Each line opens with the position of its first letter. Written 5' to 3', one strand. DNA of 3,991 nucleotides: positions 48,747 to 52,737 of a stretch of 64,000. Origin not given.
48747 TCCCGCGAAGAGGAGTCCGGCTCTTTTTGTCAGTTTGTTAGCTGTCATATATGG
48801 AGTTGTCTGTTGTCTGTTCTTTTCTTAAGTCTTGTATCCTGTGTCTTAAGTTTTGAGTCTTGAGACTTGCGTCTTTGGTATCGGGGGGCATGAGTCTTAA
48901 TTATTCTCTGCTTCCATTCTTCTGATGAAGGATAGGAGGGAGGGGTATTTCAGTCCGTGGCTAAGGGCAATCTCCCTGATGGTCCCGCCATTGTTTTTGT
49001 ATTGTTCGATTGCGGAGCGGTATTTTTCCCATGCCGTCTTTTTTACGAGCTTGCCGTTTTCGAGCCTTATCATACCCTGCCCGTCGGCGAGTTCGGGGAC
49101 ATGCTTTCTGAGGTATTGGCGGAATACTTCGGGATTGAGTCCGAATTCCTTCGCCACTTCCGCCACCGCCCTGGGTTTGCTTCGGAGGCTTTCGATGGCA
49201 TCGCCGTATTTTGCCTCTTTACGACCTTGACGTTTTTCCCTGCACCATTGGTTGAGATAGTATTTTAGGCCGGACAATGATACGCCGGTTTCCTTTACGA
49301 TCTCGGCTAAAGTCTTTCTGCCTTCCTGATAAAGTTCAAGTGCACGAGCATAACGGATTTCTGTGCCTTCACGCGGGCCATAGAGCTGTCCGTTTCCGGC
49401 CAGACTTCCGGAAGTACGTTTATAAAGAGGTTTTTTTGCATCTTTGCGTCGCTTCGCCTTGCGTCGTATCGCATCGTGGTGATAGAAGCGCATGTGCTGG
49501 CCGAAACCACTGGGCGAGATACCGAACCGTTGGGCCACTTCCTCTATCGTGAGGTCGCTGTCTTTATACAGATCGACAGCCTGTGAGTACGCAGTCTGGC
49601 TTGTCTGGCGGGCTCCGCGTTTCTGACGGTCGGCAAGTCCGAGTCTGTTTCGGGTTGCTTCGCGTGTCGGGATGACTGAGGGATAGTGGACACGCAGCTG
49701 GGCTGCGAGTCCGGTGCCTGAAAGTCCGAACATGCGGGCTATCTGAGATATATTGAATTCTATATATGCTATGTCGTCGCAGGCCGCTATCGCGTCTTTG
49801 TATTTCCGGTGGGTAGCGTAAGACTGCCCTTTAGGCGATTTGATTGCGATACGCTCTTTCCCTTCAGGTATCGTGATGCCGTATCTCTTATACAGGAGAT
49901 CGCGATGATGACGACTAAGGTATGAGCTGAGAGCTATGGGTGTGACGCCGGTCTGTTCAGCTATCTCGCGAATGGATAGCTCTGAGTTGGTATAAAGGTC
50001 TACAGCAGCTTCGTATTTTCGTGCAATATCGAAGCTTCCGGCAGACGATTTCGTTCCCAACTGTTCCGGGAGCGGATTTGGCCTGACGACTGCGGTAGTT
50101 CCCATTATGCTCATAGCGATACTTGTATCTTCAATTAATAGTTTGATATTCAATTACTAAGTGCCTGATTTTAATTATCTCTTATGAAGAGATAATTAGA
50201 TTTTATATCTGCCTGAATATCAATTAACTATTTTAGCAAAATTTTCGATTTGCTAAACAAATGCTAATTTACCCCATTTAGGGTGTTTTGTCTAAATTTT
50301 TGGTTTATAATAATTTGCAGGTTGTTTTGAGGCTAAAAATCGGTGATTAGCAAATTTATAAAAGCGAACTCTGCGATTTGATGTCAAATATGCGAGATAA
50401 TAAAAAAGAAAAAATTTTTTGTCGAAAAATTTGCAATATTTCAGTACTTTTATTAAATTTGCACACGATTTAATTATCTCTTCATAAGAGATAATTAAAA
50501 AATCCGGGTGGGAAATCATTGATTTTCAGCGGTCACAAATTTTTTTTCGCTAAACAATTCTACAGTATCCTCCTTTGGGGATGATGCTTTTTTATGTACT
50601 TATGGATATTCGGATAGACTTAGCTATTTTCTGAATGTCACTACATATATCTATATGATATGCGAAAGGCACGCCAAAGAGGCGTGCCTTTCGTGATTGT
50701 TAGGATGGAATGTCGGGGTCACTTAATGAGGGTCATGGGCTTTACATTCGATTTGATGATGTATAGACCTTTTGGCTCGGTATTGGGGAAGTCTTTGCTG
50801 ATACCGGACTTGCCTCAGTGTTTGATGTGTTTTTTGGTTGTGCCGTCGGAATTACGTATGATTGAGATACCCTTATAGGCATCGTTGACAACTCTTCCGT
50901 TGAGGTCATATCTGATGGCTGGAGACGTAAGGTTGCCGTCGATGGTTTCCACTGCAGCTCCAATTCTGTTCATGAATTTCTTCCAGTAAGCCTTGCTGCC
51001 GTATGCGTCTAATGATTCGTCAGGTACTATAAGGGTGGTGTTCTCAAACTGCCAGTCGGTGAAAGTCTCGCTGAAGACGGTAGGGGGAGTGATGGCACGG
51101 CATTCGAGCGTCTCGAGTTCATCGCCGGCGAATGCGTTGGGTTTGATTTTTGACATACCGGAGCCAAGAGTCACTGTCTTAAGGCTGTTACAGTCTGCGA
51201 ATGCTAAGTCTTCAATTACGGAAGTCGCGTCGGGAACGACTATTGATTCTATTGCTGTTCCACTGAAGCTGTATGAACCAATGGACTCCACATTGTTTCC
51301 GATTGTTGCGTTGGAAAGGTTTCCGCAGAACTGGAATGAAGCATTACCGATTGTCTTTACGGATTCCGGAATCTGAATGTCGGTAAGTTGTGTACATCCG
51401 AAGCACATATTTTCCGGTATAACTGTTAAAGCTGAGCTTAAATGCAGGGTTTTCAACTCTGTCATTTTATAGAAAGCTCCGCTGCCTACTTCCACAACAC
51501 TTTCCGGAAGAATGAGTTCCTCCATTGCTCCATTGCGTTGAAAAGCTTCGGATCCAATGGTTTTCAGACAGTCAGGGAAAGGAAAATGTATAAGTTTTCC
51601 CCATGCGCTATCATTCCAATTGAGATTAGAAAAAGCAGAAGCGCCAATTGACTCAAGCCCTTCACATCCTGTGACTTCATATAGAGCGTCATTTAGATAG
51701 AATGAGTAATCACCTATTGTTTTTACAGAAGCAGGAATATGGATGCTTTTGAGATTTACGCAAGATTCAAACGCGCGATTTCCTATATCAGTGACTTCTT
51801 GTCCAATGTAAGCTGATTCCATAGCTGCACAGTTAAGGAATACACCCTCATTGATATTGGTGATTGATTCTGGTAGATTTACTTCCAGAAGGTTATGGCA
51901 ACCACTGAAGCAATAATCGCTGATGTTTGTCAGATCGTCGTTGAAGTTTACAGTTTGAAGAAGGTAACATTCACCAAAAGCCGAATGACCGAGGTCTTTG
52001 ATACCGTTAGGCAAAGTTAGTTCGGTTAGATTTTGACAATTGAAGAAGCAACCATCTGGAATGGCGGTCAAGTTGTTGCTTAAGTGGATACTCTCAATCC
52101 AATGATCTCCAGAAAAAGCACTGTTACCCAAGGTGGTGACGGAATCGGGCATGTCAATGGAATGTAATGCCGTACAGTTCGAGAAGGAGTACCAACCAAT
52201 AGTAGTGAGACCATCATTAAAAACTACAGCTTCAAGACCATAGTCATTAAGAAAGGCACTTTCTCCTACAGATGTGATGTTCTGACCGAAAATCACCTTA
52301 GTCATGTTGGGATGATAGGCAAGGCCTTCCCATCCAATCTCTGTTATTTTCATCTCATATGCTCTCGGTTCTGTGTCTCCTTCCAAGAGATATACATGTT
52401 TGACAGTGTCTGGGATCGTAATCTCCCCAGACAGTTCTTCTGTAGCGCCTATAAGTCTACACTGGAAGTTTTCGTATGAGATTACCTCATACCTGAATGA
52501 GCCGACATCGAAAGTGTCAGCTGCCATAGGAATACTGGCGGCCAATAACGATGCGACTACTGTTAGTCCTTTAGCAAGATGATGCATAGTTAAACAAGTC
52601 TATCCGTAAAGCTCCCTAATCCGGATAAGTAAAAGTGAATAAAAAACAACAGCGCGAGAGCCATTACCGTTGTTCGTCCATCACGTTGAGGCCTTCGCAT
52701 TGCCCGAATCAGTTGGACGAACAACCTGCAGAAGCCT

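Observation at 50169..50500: Candidate invertible promoter (inverton) in front of the pilus operon, captured in the OFF orientation, with no recombinase nearby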

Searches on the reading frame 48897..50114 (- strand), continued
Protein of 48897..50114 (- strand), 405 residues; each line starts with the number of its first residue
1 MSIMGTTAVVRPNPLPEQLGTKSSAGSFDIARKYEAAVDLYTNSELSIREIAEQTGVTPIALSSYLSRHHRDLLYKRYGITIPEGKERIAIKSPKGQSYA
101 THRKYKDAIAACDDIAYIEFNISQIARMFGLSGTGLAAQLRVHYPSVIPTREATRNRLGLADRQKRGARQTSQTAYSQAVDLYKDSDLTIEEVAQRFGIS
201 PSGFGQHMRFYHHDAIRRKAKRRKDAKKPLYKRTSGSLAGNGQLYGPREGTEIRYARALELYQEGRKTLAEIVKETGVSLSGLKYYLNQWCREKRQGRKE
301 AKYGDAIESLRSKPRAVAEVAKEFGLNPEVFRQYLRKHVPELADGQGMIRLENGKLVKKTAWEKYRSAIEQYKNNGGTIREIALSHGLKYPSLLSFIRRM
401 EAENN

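Call 13: find_encoding_contigs(protein=P0003, flank=5000, max_places=10)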
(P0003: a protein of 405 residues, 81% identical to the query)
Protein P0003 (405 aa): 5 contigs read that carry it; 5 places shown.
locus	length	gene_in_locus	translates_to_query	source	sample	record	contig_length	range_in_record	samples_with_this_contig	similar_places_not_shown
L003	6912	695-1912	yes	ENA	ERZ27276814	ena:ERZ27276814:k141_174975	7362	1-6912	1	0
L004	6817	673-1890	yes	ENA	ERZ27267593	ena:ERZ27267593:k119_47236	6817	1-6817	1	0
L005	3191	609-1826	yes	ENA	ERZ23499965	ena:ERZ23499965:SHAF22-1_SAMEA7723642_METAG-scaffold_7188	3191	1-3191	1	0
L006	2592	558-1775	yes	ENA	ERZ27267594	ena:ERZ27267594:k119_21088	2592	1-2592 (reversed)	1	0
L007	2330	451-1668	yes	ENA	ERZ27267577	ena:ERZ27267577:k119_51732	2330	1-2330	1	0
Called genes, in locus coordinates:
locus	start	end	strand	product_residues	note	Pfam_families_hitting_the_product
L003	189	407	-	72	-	-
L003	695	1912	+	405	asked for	PF10975:DUF2802 (faint), PF01527:HTH_Tnp_1 (faint), PF03683:UPF0175 (faint), PF01022:HTH_5 (faint), PF02796:HTH_7 (faint), PF04297:UPF0122 (faint), PF04545:Sigma70_r4 (faint), PF08281:Sigma70_r4_2 (faint), +12 more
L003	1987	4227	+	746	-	-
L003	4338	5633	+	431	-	PF03721:UDPG_MGDP_dh_N, PF00984:UDPG_MGDP_dh, PF03720:UDPG_MGDP_dh_C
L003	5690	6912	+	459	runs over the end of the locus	-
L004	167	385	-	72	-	-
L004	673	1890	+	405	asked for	PF10975:DUF2802 (faint), PF01527:HTH_Tnp_1 (faint), PF03683:UPF0175 (faint), PF01022:HTH_5 (faint), PF02796:HTH_7 (faint), PF04297:UPF0122 (faint), PF04545:Sigma70_r4 (faint), PF08281:Sigma70_r4_2 (faint), +12 more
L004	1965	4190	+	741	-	-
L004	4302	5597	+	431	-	PF03721:UDPG_MGDP_dh_N, PF00984:UDPG_MGDP_dh, PF03720:UDPG_MGDP_dh_C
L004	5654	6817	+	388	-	?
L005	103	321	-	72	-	-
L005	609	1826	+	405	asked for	PF10975:DUF2802 (faint), PF01527:HTH_Tnp_1 (faint), PF03683:UPF0175 (faint), PF01022:HTH_5 (faint), PF02796:HTH_7 (faint), PF04297:UPF0122 (faint), PF04545:Sigma70_r4 (faint), PF08281:Sigma70_r4_2 (faint), +12 more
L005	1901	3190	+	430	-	?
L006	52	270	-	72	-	-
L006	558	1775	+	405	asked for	PF10975:DUF2802 (faint), PF01527:HTH_Tnp_1 (faint), PF03683:UPF0175 (faint), PF01022:HTH_5 (faint), PF02796:HTH_7 (faint), PF04297:UPF0122 (faint), PF04545:Sigma70_r4 (faint), PF08281:Sigma70_r4_2 (faint), +12 more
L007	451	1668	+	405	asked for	PF10975:DUF2802 (faint), PF01527:HTH_Tnp_1 (faint), PF03683:UPF0175 (faint), PF01022:HTH_5 (faint), PF02796:HTH_7 (faint), PF04297:UPF0122 (faint), PF04545:Sigma70_r4 (faint), PF08281:Sigma70_r4_2 (faint), +12 more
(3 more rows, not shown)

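Call 17: find_encoding_contigs(protein=P0086, flank=3000, max_places=10)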
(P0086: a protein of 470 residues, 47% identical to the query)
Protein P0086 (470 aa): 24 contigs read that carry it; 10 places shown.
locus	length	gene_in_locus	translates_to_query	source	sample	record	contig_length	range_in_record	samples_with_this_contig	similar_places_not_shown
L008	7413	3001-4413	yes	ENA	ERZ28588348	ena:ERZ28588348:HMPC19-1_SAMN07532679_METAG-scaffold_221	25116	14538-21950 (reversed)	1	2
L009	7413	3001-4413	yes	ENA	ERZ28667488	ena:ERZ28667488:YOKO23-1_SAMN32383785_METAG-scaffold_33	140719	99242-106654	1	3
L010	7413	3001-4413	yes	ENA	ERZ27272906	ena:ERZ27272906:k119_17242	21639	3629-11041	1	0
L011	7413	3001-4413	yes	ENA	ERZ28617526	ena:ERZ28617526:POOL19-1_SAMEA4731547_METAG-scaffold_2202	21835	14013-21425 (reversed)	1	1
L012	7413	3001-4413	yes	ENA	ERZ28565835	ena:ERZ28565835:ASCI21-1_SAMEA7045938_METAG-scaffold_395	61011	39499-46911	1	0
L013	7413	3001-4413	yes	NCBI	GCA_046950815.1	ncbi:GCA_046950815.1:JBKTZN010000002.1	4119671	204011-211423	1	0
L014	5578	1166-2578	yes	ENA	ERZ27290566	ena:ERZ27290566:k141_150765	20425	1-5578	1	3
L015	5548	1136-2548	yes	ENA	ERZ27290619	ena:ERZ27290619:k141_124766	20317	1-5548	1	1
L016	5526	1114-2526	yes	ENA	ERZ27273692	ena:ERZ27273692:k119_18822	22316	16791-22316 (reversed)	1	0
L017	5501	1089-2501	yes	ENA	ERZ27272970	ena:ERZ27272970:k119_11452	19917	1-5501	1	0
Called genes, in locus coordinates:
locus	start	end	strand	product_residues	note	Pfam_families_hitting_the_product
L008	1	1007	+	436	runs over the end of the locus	PF17293:Arm-DNA-bind_5, PF13102:Phage_int_SAM_5, PF00589:Phage_integrase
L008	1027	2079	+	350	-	PF17293:Arm-DNA-bind_5, PF13102:Phage_int_SAM_5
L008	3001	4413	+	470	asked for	PF13384:HTH_23 (faint), PF08281:Sigma70_r4_2 (faint), PF24001:DUF7317 (faint), PF12840:HTH_20 (faint)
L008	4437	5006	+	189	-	PF12099:DUF3575, PF03797:Autotransporter (faint)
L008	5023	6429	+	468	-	PF12984:DUF3868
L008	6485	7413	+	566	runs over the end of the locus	PF15495:Fimbrillin_C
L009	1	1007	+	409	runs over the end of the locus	PF17293:Arm-DNA-bind_5, PF13102:Phage_int_SAM_5, PF00589:Phage_integrase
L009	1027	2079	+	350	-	PF17293:Arm-DNA-bind_5, PF13102:Phage_int_SAM_5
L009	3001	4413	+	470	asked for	PF13384:HTH_23 (faint), PF08281:Sigma70_r4_2 (faint), PF24001:DUF7317 (faint), PF12840:HTH_20 (faint)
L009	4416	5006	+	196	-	PF12099:DUF3575, PF03797:Autotransporter (faint)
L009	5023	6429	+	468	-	PF12984:DUF3868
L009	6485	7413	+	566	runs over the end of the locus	PF15495:Fimbrillin_C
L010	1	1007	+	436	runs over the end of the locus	PF17293:Arm-DNA-bind_5, PF13102:Phage_int_SAM_5, PF00589:Phage_integrase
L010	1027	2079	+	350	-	PF17293:Arm-DNA-bind_5, PF13102:Phage_int_SAM_5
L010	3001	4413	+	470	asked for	PF13384:HTH_23 (faint), PF08281:Sigma70_r4_2 (faint), PF24001:DUF7317 (faint), PF12840:HTH_20 (faint)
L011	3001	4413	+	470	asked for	PF13384:HTH_23 (faint), PF08281:Sigma70_r4_2 (faint), PF24001:DUF7317 (faint), PF12840:HTH_20 (faint)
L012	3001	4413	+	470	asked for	PF13384:HTH_23 (faint), PF08281:Sigma70_r4_2 (faint), PF24001:DUF7317 (faint), PF12840:HTH_20 (faint)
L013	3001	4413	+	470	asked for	PF13384:HTH_23 (faint), PF08281:Sigma70_r4_2 (faint), PF24001:DUF7317 (faint), PF12840:HTH_20 (faint)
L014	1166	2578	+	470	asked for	PF13384:HTH_23 (faint), PF08281:Sigma70_r4_2 (faint), PF24001:DUF7317 (faint), PF12840:HTH_20 (faint)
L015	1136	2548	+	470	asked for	PF13384:HTH_23 (faint), PF08281:Sigma70_r4_2 (faint), PF24001:DUF7317 (faint), PF12840:HTH_20 (faint)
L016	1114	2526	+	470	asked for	PF13384:HTH_23 (faint), PF08281:Sigma70_r4_2 (faint), PF24001:DUF7317 (faint), PF12840:HTH_20 (faint)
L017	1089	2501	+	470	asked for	PF13384:HTH_23 (faint), PF08281:Sigma70_r4_2 (faint), PF24001:DUF7317 (faint), PF12840:HTH_20 (faint)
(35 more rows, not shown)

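Call 18: find_encoding_contigs(protein=P0047, flank=3000, max_places=10)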
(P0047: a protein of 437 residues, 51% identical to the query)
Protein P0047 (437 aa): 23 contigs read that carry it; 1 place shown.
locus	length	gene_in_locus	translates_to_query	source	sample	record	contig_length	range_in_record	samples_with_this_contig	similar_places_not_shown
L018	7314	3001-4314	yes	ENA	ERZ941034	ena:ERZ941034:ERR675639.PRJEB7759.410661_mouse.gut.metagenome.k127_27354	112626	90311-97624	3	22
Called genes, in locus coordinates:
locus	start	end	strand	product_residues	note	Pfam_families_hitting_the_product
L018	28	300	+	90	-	-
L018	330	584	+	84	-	-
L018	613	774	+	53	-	-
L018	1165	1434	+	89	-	-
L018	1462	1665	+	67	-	-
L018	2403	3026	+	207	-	PF02357:NusG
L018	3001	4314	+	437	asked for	PF01527:HTH_Tnp_1 (faint), PF02796:HTH_7 (faint), PF04297:UPF0122 (faint), PF08281:Sigma70_r4_2 (faint), PF13384:HTH_23 (faint), PF13518:HTH_28 (faint), PF13542:HTH_Tnp_ISL3 (faint), PF24001:DUF7317 (faint), +3 more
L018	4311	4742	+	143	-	-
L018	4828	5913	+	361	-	PF00037:Fer4 (weak), PF12797:Fer4_2 (weak), PF12837:Fer4_6 (weak), PF13183:Fer4_8 (weak), PF04432:FrhB_FdhB_C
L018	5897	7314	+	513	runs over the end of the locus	-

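Call 41: find_encoding_contigs(protein=P0002, flank=3000, max_places=10)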
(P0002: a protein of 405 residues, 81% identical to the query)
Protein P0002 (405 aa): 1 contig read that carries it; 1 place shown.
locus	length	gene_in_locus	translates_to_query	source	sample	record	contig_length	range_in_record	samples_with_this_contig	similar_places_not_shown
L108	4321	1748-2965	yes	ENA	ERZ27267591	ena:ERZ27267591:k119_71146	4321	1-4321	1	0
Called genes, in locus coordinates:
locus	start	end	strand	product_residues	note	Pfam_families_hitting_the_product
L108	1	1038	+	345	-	?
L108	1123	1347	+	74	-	-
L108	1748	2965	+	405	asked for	PF10975:DUF2802 (faint), PF01527:HTH_Tnp_1 (faint), PF03683:UPF0175 (faint), PF01022:HTH_5 (faint), PF02796:HTH_7 (faint), PF04545:Sigma70_r4 (faint), PF08281:Sigma70_r4_2 (faint), PF12802:MarR_2 (faint), +10 more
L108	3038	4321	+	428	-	?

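Call 42: find_encoding_contigs(protein=P0013, flank=3000, max_places=10)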
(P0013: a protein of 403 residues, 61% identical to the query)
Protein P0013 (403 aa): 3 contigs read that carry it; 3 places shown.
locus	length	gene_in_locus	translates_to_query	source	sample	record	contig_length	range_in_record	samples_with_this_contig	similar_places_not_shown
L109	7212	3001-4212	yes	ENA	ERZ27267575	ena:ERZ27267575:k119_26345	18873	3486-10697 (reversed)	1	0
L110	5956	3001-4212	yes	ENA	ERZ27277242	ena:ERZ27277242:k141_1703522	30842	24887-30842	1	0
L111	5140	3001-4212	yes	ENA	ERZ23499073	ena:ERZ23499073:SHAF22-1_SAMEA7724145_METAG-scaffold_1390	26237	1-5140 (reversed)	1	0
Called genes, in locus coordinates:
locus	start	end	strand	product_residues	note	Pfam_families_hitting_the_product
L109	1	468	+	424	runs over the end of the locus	-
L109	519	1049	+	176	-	PF06835:LptC (weak)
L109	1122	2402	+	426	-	PF01595:CNNM, PF00571:CBS (faint), PF03471:CorC_HlyC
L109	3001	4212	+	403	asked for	PF02796:HTH_7 (faint), PF03683:UPF0175 (faint), PF01022:HTH_5 (faint), PF01527:HTH_Tnp_1 (faint), PF08281:Sigma70_r4_2 (faint), PF13384:HTH_23 (faint), PF13518:HTH_28 (faint), PF24001:DUF7317 (faint), +1 more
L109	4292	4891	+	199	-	PF03797:Autotransporter (faint), PF12099:DUF3575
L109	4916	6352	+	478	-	-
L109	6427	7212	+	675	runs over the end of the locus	PF15495:Fimbrillin_C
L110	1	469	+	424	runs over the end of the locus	-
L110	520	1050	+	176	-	PF06835:LptC (weak)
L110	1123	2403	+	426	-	PF01595:CNNM, PF00571:CBS (faint), PF03471:CorC_HlyC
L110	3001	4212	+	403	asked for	PF02796:HTH_7 (faint), PF03683:UPF0175 (faint), PF01022:HTH_5 (faint), PF01527:HTH_Tnp_1 (faint), PF08281:Sigma70_r4_2 (faint), PF13384:HTH_23 (faint), PF13518:HTH_28 (faint), PF24001:DUF7317 (faint), +1 more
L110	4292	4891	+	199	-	PF03797:Autotransporter (faint), PF12099:DUF3575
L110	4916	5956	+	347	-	?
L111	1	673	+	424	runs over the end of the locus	-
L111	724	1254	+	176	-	PF06835:LptC (weak)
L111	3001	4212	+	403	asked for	PF02796:HTH_7 (faint), PF03683:UPF0175 (faint), PF01022:HTH_5 (faint), PF01527:HTH_Tnp_1 (faint), PF08281:Sigma70_r4_2 (faint), PF13384:HTH_23 (faint), PF13518:HTH_28 (faint), PF24001:DUF7317 (faint), +1 more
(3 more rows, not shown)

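Call 58: search_protein_families(library=ncbifam, proteins=[L008:1027-2079:+, L008:3-1007:+, window:48897-50114:-], max_evalue=0.00001)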
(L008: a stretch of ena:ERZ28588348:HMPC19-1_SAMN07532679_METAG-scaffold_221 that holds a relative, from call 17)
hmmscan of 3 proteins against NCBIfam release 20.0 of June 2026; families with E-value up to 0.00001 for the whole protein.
L008:1027-2079:+ (350 aa): 0 families

L008:3-1007:+ (334 aa): 6 families
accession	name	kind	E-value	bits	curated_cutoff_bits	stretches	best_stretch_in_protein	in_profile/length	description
TIGR02224.1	recomb_XerC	equivalog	5.2e-24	85.1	335.15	1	54-319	13-285/295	tyrosine recombinase XerC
NF040815.2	recomb_XerA_Arch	equivalog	8.6e-22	77.9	220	1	54-315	12-258/263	site-specific tyrosine recombinase/integron integrase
TIGR02225.1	recomb_XerD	equivalog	8.6e-22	77.8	329.6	1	55-319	14-282/290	site-specific tyrosine recombinase XerD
NF001399.0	PRK00283.1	subfamily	4.2e-19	68.9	279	1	55-318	23-290/300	tyrosine recombinase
TIGR02249.1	integrase_gron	subfamily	1.9e-10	40.6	265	1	251-312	241-301/315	integron integrase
NF002331.0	PRK01287.1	subfamily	2.4e-07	30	371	1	258-316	260-317/365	site-specific tyrosine recombinase XerC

window:48897-50114:- (405 aa): 3 families
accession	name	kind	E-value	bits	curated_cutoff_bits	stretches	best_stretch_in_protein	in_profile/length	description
NF033516.0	transpos_IS3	equivalog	5.8e-08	32.4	160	0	178-226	5-53/369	IS3 family transposase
TIGR02937.1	sigma70-ECF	superfamily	1.9e-07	30.9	42.9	0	35-71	123-159/165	sigma-70 family RNA polymerase sigma factor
NF045758.2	YlxM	equivalog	6e-06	26.3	80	0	33-71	20-58/72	YlxM family DNA-binding protein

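Call 61: search_protein_families(library=pfam, proteins=[L003:1987-4227:+, L003:5690-6910:+, L109:4916-6352:+], max_evalue=0.001)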
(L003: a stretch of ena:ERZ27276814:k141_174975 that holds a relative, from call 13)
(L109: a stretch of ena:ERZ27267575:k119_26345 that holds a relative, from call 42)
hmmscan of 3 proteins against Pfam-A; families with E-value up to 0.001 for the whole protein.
L003:1987-4227:+ (746 aa): 0 families

L003:5690-6910:+ (407 aa): 0 families

L109:4916-6352:+ (478 aa): 0 families

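Call 78: search_solved_structures(query=window:48897-50114:-, max_evalue=1, show_alignments=0)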
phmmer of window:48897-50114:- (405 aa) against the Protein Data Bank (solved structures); distinct sequences matched with E-value up to 1: 2.
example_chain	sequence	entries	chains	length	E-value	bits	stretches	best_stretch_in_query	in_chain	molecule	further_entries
7ten_A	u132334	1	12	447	0.035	16.6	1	101-180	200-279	Glutamine synthetase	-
7tf9_A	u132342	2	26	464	0.036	16.6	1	101-180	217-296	Glutamine synthetase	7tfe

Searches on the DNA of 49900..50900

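Call 81: search_rna_families(source=window, start=49900, end=50900, threshold=evalue, max_evalue=1)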
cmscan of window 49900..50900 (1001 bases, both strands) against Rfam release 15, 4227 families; matches with E-value up to 1: 1.
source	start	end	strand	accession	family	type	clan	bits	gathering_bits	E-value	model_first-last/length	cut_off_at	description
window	50650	50704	+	RF04186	mir-278_2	Gene; miRNA;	-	18.8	70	0.63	1-79/79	no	mir-278_2 microRNA precursor family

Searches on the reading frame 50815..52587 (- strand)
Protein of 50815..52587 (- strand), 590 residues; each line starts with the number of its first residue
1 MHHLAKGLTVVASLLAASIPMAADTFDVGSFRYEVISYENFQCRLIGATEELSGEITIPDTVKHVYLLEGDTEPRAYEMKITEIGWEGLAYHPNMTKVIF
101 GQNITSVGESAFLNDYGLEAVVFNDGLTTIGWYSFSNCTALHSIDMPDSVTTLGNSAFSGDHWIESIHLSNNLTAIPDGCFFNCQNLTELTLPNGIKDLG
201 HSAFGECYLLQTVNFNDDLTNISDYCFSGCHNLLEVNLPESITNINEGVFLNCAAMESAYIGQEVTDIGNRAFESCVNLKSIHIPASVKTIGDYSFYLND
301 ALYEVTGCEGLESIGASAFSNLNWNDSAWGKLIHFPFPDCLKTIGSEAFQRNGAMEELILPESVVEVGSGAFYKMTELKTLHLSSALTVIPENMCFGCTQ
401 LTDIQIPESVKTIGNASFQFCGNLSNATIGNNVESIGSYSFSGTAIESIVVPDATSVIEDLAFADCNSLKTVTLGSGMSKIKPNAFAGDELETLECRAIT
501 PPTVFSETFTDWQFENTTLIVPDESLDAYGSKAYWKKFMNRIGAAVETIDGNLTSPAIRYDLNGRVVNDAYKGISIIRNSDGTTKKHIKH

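Call 6: search_protein_families(library=pfam, proteins=[window:50815-52587:-], max_evalue=0.01)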
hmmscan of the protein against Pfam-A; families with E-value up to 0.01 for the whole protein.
window:50815-52587:- (590 aa): 3 families
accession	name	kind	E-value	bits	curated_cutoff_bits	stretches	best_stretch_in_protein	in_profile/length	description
PF13306.12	LRR_5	-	5.7e-96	317.6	27.7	4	199-322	3-123/127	BspA type Leucine rich repeat region (6 copies)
PF13855.12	LRR_8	-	5.3e-20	71.4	27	1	150-193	13-57/61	Leucine rich repeat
PF12799.13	LRR_4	-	6e-12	45.8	27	0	165-199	4-39/44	Leucine Rich repeats (2 copies)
